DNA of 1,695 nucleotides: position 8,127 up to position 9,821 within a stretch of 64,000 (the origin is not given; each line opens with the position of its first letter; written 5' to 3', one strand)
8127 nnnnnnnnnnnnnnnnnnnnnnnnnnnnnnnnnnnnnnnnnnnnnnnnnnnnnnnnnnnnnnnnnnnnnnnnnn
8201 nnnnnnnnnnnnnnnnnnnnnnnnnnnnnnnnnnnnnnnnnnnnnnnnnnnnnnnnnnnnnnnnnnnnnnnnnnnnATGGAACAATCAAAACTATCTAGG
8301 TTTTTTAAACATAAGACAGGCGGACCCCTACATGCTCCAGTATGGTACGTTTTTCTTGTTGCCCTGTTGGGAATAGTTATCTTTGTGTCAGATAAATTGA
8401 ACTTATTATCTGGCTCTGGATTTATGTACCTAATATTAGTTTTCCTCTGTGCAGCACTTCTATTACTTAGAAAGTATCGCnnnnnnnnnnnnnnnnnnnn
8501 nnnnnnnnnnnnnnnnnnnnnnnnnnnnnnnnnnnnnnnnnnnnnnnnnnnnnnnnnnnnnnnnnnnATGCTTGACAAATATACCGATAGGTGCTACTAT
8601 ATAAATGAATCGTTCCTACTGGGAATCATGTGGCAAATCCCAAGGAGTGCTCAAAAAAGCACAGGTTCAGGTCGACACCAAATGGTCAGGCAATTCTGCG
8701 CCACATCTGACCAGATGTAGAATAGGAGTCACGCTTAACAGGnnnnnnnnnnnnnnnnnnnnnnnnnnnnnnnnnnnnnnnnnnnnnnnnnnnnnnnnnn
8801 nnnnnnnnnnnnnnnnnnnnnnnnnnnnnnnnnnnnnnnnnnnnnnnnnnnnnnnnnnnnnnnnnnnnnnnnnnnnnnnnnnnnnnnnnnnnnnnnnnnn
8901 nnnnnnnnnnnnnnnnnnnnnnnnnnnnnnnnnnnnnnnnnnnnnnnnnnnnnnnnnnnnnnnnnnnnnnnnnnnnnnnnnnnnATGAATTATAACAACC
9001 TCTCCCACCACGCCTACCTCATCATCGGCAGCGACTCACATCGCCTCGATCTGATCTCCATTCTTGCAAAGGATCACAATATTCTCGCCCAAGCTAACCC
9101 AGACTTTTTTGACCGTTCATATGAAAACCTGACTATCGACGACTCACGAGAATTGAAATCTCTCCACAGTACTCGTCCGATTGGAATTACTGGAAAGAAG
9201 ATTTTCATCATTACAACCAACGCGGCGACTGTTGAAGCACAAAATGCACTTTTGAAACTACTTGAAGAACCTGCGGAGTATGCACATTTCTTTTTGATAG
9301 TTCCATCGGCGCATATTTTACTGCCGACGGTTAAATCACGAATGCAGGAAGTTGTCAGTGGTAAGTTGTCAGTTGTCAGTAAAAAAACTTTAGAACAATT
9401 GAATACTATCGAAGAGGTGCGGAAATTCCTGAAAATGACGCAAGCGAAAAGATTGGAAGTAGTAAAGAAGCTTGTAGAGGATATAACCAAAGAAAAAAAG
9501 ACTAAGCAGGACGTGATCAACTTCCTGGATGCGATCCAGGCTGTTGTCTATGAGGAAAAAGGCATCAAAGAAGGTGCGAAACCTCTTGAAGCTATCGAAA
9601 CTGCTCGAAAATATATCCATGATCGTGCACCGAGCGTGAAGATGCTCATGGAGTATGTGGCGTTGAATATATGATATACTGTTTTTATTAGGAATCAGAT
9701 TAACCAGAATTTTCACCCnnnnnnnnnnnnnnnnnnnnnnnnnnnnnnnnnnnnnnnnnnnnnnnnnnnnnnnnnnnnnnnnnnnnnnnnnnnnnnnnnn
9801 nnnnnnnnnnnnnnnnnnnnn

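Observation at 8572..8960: Strongly promoted, strongly terminated ~350-nt ORF-free transcript unit upstream of holB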

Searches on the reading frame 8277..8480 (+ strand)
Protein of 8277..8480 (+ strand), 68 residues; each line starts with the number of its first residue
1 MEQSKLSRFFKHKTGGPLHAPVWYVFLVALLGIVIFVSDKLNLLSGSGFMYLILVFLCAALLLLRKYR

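Call 52: search_protein_families(library=pfam, proteins=[window:8277-8480:+], max_evalue=1)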
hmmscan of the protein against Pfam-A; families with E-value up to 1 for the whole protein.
window:8277-8480:+ (68 aa): 1 family
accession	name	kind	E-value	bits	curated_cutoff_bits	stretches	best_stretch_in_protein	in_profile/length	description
PF13520.12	AA_permease_2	-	0.0047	16.3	27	1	7-66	311-375/427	Amino acid permease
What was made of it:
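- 8277..8483 (+): Context only: an orphan 68-codon hydrophobic ORF directly after the mreB stop. It is absent from relatives and is doubtful as a gene. Call 52: only a sub-threshold Pfam hit.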

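Call 58: find_homologous_proteins(query=window:8277-8480:+, max_evalue=0.01)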
Query window:8277-8480:+: 1 candidates shared short words with the query, none scored E <= 0.01.
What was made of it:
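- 8277..8483 (+): Call 58: no homologue among 5.8 billion proteins.
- An orphan 68-codon ORF lies next to it (call 58).
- Tried and rejected: The 68-aa ORF as a handle to related loci: no homologue (call 58).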

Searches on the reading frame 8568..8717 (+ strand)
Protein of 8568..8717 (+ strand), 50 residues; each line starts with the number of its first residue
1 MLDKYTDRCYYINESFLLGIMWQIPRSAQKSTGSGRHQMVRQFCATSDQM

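Call 52: search_protein_families(library=pfam, proteins=[window:8568-8717:+], max_evalue=1)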
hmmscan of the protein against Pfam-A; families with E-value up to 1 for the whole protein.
window:8568-8717:+ (50 aa): 0 families

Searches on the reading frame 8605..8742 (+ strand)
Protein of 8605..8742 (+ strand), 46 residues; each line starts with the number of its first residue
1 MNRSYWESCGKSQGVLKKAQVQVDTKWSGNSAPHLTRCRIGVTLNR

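Call 52: search_protein_families(library=pfam, proteins=[window:8605-8742:+], max_evalue=1)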
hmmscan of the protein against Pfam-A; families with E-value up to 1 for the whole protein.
window:8605-8742:+ (46 aa): 0 families

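Call 101: find_homologous_proteins(query=window:8605-8742:+, max_evalue=0.1)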
Query window:8605-8742:+: no candidate shares three 5-residue words with the query. No homologue found.
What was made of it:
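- There is no Pfam hit (call 52) and no homologue by word search (call 101).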

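Call 105: search_protein_representatives(protein=window:8605-8742:+)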
Query: 46 residues. Proteins with E-value up to 0.001 (for the whole library): 6; up to 1e-10: 1; up to 1e-30: 0. The best 6 are listed.
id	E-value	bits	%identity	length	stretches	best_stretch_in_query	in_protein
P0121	3.1e-21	89.0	-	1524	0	-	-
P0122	5.0e-07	45.1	39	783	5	20-41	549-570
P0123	1.1e-06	44.0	41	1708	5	2-33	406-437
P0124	2.8e-04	36.6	29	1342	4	3-44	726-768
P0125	8.0e-04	35.2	37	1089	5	9-44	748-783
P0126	8.4e-04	35.1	36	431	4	19-41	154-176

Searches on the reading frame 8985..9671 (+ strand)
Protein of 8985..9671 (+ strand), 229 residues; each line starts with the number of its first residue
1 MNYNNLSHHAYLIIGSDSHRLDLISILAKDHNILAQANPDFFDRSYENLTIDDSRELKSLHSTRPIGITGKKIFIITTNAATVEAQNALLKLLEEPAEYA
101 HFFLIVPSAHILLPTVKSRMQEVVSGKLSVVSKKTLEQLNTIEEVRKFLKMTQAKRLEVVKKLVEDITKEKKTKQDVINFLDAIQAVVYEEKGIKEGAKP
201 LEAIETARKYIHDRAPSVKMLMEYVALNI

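Call 10: find_homologous_proteins(query=window:8985-9671:+)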
Query window:8985-9671:+ (229 aa): 861 proteins with E <= 0.001 among 1725 candidates; the best 120 are listed.
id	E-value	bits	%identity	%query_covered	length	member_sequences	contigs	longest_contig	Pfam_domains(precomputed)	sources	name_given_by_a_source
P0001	4.7e-140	482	100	100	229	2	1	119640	PF13177.13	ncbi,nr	ncbi:MAG: hypothetical protein KBC33_01145 [Candidatus Pacebacteria bacterium]|nr:hypothetical prote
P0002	3.0e-116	404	84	98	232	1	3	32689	PF13177.13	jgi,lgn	jgi:DNA polymerase III delta prime subunit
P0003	7.5e-113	393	81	100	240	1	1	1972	PF13177.13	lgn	-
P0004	4.1e-111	388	81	99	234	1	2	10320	PF13177.13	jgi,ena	jgi:DNA polymerase III delta prime subunit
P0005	2.2e-110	385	80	100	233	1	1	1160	PF13177.13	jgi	-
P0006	3.7e-108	378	79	100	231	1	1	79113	PF13177.13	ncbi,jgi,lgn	ncbi:MAG: hypothetical protein RLY66_275 [Candidatus Parcubacteria bacterium]|jgi:DNA polymerase III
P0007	1.6e-107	376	77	100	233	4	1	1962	PF13177.13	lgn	-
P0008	1.5e-106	373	79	98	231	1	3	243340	PF13177.13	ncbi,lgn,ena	ncbi:MAG: hypothetical protein AAB365_01265 [Patescibacteria group bacterium]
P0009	3.1e-95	336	69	100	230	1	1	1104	PF13177.13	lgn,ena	-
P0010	9.3e-94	331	69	98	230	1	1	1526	PF13177.13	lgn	-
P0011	2.0e-91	323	70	98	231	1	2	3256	PF13177.13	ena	-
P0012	2.9e-89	316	65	98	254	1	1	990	PF13177.13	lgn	-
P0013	5.6e-89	315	61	100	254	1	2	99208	PF13177.13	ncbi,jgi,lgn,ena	-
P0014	7.2e-88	312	65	100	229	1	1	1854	PF13177.13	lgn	-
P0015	2.9e-87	310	63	98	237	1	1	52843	PF13177.13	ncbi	-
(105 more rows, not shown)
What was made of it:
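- Checked: The holB start at 8985 is confirmed by full-length HolB homologues (call 10).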

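Call 12: find_related_loci(query=A1, collection=genome_contigs, flank=3000)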
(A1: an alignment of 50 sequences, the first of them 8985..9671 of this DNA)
Query A1 (229 aa) in genome_contigs; peptide patterns used: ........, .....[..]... (x = any residue, [..] = any of these).
599 stretches matched a pattern (row limit reached: there are more); 560 encode a relative of the query (tblastn E <= 1e-3); the best 80 are kept; 80 distinct loci.
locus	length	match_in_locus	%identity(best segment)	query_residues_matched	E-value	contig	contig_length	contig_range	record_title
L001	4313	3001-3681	61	5-229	2e-91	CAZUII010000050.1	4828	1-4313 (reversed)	MAG TPA_asm: uncultured Candidatus Saccharibacteria bacterium isolate SRP342105_co1_365 genome assembly, contig: NODE_25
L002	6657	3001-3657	64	6-229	1e-91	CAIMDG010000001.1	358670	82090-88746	uncultured bacterium isolate KTt_bin-0975 genome assembly, contig: bin-0975:1/3, whole genome shotgun sequence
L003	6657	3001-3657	62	5-229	2e-86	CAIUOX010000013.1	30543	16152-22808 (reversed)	uncultured bacterium isolate AlinenLipids_bin-8985 genome assembly, contig: bin-8985:13/42, whole genome shotgun sequenc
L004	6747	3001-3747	55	1-229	1e-84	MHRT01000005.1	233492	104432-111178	MAG: Candidatus Taylorbacteria bacterium RIFCSPHIGHO2_12_FULL_45_16 rifcsphigho2_12_scaffold_21, whole genome shotgun se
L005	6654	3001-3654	58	6-229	2e-84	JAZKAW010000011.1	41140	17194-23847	MAG: Patescibacteria group bacterium isolate ADI_H3L2_1_122_18_3-bin049_1 ADIH3L21_B049_1_000000000011, whole genome sho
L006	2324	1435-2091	56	5-229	2e-81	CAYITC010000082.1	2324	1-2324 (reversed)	MAG TPA_asm: uncultured Candidatus Saccharibacteria bacterium isolate ERP119705_co3_805 genome assembly, contig: NODE_76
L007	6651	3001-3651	55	5-229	6e-78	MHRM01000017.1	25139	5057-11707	MAG: Candidatus Taylorbacteria bacterium RIFCSPHIGHO2_02_FULL_44_12 rifcsphigho2_02_scaffold_8447, whole genome shotgun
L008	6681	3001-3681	52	5-229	1e-76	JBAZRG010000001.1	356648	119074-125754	MAG: Candidatus Paceibacterota bacterium isolate SO_2017_GW1_142 NODE_213_length_356648_cov_3.206437_OW334_2017, whole g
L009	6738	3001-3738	52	6-229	2e-74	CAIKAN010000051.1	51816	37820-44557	uncultured bacterium isolate AM-2014_bin-3203 genome assembly, contig: bin-3203:51/99, whole genome shotgun sequence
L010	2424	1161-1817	52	2-229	1e-74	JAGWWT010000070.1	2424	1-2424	MAG: Patescibacteria group bacterium isolate REEB45 contig-150_62316, whole genome shotgun sequence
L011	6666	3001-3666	49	5-229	7e-68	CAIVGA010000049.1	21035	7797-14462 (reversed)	uncultured bacterium isolate AM-2014-D4_bin-189 genome assembly, contig: bin-189:49/67, whole genome shotgun sequence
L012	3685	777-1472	48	4-229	1e-64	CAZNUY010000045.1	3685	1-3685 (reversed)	MAG TPA_asm: uncultured Candidatus Saccharibacteria bacterium isolate SRP133034_co1_83 genome assembly, contig: NODE_207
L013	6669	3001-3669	48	4-229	6e-58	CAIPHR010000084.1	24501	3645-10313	uncultured bacterium isolate MJ-2014_bin-1666 genome assembly, contig: bin-1666:84/95, whole genome shotgun sequence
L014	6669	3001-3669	60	6-229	6e-87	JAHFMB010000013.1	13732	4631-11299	MAG: Candidatus Taylorbacteria bacterium isolate nzgw447 NODE_6654_length_13733_cov_3.256612, whole genome shotgun seque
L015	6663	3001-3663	43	6-229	6e-50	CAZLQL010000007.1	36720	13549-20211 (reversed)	MAG TPA_asm: uncultured Candidatus Saccharibacteria bacterium isolate SRP219642_co4_43 genome assembly, contig: NODE_177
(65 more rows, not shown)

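Call 15: find_encoding_contigs(protein=P0002, flank=3000, max_places=3)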
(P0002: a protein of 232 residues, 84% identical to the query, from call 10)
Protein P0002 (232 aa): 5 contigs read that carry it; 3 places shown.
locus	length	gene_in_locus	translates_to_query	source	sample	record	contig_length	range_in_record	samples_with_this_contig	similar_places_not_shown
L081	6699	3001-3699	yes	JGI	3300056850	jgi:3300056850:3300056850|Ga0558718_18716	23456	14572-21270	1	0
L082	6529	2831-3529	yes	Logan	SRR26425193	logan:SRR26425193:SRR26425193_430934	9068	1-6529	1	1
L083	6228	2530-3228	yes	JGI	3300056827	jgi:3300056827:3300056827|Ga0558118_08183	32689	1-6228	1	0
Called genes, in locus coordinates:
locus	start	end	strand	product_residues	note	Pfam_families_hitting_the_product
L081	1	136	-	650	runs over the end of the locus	PF17764:PriA_3primeBD (faint)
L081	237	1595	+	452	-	PF00275:EPSP_synthase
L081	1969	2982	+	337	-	PF06723:MreB_Mbl, PF00022:Actin (weak), PF00012:HSP70, PF14450:FtsA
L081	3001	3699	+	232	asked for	PF13177:DNA_pol3_delta2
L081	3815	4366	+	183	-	PF01765:RRF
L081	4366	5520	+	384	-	PF02163:Peptidase_M50, PF17820:PDZ_6 (weak)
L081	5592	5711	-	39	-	-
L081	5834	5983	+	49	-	-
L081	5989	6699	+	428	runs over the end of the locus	PF00587:tRNA-synt_2b, PF03129:HGTP_anticodon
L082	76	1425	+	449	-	PF00275:EPSP_synthase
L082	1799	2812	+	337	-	PF06723:MreB_Mbl, PF00022:Actin (weak), PF00012:HSP70, PF14450:FtsA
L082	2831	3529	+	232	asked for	PF13177:DNA_pol3_delta2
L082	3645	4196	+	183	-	PF01765:RRF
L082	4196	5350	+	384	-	PF02163:Peptidase_M50, PF17820:PDZ_6 (weak)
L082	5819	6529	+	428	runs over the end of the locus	PF00587:tRNA-synt_2b, PF03129:HGTP_anticodon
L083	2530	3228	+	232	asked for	PF13177:DNA_pol3_delta2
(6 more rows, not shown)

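Call 16: find_encoding_contigs(protein=P0006, flank=3000, max_places=3)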
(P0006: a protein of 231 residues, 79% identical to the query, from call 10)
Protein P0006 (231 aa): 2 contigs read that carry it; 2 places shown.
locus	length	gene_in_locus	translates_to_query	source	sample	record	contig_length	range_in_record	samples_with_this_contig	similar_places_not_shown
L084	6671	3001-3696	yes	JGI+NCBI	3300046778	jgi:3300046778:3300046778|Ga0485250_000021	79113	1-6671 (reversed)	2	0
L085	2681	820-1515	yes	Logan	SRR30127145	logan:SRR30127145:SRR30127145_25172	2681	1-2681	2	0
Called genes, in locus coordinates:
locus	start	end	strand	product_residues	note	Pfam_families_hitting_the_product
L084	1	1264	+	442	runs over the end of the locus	PF00275:EPSP_synthase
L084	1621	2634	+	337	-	PF00022:Actin (weak), PF06723:MreB_Mbl, PF00012:HSP70, PF14450:FtsA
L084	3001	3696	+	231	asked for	PF13177:DNA_pol3_delta2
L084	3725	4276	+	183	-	PF01765:RRF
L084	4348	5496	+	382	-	PF02163:Peptidase_M50, PF13180:PDZ_2 (weak)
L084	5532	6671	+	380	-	PF00587:tRNA-synt_2b, PF03129:HGTP_anticodon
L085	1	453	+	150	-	?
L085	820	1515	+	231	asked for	PF13177:DNA_pol3_delta2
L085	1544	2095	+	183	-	PF01765:RRF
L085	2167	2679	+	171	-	?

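Call 17: find_encoding_contigs(protein=P0008, flank=3000, max_places=3)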
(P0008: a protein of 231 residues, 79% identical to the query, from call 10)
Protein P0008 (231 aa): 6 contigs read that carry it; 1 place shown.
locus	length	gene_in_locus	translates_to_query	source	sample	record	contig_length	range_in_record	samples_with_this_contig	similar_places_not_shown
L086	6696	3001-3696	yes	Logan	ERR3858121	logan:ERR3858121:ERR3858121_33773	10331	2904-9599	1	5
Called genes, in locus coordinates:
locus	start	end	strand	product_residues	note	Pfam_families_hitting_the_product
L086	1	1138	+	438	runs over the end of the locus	PF00275:EPSP_synthase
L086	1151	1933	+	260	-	-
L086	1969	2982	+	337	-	PF06723:MreB_Mbl, PF00022:Actin (weak), PF00012:HSP70, PF14450:FtsA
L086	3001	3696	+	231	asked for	PF13177:DNA_pol3_delta2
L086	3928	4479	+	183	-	PF01765:RRF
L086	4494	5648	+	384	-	PF02163:Peptidase_M50, PF17820:PDZ_6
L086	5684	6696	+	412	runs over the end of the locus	PF00587:tRNA-synt_2b, PF03129:HGTP_anticodon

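Call 24: find_related_loci(query=window:8985-9671:+, collection=metagenome_contigs, flank=2500)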
Query window:8985-9671:+ (229 aa) in metagenome_contigs; peptide patterns used: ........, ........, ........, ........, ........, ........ (x = any residue, [..] = any of these).
238 stretches matched a pattern; 41 encode a relative of the query (tblastn E <= 1e-3); 41 distinct loci.
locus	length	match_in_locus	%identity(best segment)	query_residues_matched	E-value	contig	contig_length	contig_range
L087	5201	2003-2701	78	1-229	2e-119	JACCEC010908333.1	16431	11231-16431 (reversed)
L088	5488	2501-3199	78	1-229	2e-119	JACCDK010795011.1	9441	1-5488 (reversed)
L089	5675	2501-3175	79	5-228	5e-116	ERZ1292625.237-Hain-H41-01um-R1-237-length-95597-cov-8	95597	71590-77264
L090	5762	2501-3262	61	1-229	3e-100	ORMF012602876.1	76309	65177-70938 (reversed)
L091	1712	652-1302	66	6-229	4e-101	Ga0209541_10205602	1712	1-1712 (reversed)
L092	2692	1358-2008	62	5-229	5e-93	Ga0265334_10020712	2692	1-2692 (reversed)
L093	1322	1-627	65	14-229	1e-97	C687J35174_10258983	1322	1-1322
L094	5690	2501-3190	62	4-229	5e-89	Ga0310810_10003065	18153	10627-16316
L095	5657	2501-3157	61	5-229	1e-86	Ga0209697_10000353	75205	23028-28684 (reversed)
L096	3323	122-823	58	6-229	3e-86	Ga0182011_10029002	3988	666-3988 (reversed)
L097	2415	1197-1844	60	6-229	2e-88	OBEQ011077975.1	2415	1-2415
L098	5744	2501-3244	56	6-229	2e-85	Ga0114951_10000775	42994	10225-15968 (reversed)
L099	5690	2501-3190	58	4-227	2e-85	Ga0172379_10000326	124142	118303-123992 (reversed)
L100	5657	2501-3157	59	6-229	3e-85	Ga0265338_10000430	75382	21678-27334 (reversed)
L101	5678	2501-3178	60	5-229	6e-85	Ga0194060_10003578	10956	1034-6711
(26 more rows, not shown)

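Call 40: find_encoding_contigs(protein=P0004, flank=2500, max_places=2)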
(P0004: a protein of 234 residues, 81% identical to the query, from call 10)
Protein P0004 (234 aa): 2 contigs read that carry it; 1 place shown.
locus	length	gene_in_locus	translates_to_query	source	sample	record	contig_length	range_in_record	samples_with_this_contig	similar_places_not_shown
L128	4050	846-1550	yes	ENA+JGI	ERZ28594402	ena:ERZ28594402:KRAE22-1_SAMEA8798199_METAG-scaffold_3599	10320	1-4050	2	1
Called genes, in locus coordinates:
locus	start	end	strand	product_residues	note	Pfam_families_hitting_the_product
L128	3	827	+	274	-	?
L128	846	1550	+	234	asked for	PF13177:DNA_pol3_delta2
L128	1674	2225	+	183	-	PF01765:RRF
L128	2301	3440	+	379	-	PF02163:Peptidase_M50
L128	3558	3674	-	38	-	-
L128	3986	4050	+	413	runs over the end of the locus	PF00587:tRNA-synt_2b, PF03129:HGTP_anticodon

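Call 41: find_encoding_contigs(protein=P0003, flank=2500, max_places=2)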
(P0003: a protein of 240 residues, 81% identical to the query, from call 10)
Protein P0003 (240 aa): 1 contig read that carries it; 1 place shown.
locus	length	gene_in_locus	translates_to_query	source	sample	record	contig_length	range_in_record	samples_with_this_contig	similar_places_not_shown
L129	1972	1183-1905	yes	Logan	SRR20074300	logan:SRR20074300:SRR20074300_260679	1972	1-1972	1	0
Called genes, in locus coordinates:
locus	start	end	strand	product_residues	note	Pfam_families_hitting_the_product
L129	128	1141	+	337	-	PF06723:MreB_Mbl, PF00022:Actin (weak), PF00012:HSP70, PF14450:FtsA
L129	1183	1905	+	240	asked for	PF13177:DNA_pol3_delta2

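Call 42: find_encoding_contigs(protein=P0007, flank=2500, max_places=2)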
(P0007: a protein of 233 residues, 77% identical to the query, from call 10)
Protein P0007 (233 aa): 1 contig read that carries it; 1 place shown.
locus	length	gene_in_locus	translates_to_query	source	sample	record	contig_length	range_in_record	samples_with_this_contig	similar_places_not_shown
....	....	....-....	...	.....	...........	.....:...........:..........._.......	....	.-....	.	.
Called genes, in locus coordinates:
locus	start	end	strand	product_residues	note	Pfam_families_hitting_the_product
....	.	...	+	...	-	?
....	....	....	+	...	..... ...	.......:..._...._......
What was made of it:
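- Tried and rejected: Closer relatives through HolB: calls 10, 12, 15-17, 24, 40-42.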
